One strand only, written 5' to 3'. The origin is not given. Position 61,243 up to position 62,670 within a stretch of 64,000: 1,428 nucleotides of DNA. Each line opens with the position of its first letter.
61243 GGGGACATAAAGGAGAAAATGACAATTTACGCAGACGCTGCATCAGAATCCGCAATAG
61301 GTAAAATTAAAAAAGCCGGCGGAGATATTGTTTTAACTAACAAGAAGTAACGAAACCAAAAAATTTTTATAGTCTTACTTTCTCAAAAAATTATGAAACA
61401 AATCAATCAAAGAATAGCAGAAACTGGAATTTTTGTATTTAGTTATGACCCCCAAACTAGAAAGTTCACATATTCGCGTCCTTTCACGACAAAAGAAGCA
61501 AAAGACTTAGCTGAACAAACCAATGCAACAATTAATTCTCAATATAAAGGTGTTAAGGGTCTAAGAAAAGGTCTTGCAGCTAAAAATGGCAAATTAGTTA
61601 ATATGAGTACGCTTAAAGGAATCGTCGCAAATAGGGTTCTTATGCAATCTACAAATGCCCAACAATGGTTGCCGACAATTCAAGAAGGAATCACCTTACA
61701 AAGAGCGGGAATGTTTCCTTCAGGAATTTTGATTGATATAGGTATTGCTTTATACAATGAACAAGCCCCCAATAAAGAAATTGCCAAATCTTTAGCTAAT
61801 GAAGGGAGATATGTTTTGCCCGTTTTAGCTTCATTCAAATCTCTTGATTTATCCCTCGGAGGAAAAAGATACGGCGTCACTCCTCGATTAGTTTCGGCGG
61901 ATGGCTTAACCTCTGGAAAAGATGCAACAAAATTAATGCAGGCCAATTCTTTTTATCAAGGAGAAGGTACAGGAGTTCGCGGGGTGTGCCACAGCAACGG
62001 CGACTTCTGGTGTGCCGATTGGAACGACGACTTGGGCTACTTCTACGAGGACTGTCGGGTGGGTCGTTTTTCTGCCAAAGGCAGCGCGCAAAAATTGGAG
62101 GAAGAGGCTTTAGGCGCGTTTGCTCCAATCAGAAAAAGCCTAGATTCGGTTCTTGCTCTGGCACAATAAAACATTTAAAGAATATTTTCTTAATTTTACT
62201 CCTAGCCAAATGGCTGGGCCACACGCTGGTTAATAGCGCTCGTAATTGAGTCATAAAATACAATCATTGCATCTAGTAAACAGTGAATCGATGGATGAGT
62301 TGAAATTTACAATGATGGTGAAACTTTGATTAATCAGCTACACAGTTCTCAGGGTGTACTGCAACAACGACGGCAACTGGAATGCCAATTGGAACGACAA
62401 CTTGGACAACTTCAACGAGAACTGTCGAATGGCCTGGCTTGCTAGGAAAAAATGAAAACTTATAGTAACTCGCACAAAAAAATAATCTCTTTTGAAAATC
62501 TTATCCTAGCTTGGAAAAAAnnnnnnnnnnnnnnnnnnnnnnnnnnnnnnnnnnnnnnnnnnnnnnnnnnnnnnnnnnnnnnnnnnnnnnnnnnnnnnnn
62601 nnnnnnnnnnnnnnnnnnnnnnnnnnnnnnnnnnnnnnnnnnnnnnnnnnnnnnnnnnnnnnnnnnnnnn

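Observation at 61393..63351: Diversity-generating retroelement: target gene VR, AAC-rich TR and RT, with adenine-specific TR-to-VR differences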

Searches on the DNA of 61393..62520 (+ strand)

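Call 31: search_rna_families(source=window, start=62100, end=62520, threshold=evalue, max_evalue=1, show_alignments=2)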
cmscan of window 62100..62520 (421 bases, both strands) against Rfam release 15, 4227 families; matches with E-value up to 1: 1.
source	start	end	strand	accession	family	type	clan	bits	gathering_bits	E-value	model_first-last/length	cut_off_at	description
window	62201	62346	+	RF03019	RT-16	Gene; sRNA;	-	75.6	50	4e-12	1-158/158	no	RT-16 RNA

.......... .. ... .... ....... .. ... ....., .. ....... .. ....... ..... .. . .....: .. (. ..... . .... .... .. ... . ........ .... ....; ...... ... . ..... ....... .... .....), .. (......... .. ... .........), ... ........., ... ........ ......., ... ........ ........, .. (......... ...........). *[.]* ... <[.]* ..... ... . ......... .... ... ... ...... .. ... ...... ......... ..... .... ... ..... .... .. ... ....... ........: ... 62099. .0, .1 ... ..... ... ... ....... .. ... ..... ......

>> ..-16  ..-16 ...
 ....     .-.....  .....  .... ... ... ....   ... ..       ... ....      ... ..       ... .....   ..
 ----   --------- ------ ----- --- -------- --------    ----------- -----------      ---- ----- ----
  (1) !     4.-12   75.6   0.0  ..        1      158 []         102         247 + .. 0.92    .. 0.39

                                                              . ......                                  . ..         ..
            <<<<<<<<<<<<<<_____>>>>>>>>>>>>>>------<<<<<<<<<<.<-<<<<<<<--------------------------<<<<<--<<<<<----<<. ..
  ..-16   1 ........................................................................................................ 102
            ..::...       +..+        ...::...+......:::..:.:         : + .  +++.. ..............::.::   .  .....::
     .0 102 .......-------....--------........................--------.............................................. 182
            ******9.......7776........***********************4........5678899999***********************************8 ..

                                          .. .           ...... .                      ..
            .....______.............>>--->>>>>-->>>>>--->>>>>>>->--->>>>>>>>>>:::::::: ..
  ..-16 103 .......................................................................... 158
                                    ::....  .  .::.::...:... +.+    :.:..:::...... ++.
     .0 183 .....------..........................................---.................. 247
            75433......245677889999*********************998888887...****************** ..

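Call 40: search_rna_families(sources=[L001, L002, L003, L004, L005, L006, L007, L008, L009, L010, L011, L012, L013, L014, L015, L016, L017, L019, L020, L022], threshold=gathering)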
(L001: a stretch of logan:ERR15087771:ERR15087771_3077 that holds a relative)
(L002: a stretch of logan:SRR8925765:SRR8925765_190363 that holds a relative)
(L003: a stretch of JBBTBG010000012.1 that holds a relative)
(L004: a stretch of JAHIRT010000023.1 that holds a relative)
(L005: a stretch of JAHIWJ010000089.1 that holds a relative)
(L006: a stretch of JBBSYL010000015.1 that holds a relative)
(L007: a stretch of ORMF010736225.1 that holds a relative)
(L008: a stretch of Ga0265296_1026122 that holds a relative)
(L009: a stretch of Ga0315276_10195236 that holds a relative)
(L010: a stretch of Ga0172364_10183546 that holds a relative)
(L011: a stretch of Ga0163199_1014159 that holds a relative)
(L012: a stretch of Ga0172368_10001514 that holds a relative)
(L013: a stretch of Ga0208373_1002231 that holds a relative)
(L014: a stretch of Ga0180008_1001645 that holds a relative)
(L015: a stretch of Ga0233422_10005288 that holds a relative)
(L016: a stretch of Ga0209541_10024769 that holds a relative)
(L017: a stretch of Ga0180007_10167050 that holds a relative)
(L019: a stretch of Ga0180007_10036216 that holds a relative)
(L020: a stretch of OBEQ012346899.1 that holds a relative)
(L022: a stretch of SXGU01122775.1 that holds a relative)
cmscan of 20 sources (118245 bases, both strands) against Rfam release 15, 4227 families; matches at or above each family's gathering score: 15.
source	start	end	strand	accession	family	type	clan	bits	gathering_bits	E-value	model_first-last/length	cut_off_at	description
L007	1380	1522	+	RF03019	RT-16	Gene; sRNA;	-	103.6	50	2e-15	1-158/158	no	RT-16 RNA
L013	5805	5960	+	RF03019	RT-16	Gene; sRNA;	-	98.7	50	2e-14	1-158/158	no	RT-16 RNA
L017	1174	1329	+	RF03019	RT-16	Gene; sRNA;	-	96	50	7e-14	1-158/158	no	RT-16 RNA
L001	6858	7014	+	RF03019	RT-16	Gene; sRNA;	-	95.5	50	8.8e-14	1-158/158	no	RT-16 RNA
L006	5850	6014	+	RF03019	RT-16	Gene; sRNA;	-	92.5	50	3.8e-13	1-158/158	no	RT-16 RNA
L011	1896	2065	+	RF03019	RT-16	Gene; sRNA;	-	91.4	50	6.3e-13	1-158/158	no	RT-16 RNA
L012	5802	5973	+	RF03019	RT-16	Gene; sRNA;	-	91.2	50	6.9e-13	1-158/158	no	RT-16 RNA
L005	1139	1294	+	RF03019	RT-16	Gene; sRNA;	-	87.2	50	4.5e-12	1-158/158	no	RT-16 RNA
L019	3445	3600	+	RF03019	RT-16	Gene; sRNA;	-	87.2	50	4.5e-12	1-158/158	no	RT-16 RNA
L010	1179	1337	+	RF03019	RT-16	Gene; sRNA;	-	80.7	50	1e-10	1-158/158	no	RT-16 RNA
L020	2438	2600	+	RF03019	RT-16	Gene; sRNA;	-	66.5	50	8.5e-08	1-158/158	no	RT-16 RNA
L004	4740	4812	+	RF00005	tRNA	Gene; tRNA;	CL00001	63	29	4.8e-11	1-71/71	no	tRNA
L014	4740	4812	+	RF00005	tRNA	Gene; tRNA;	CL00001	63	29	4.8e-11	1-71/71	no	tRNA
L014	6130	6202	+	RF00005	tRNA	Gene; tRNA;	CL00001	52.4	29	3.9e-08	1-71/71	no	tRNA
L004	6130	6202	+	RF00005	tRNA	Gene; tRNA;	CL00001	50.8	29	1.1e-07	1-71/71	no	tRNA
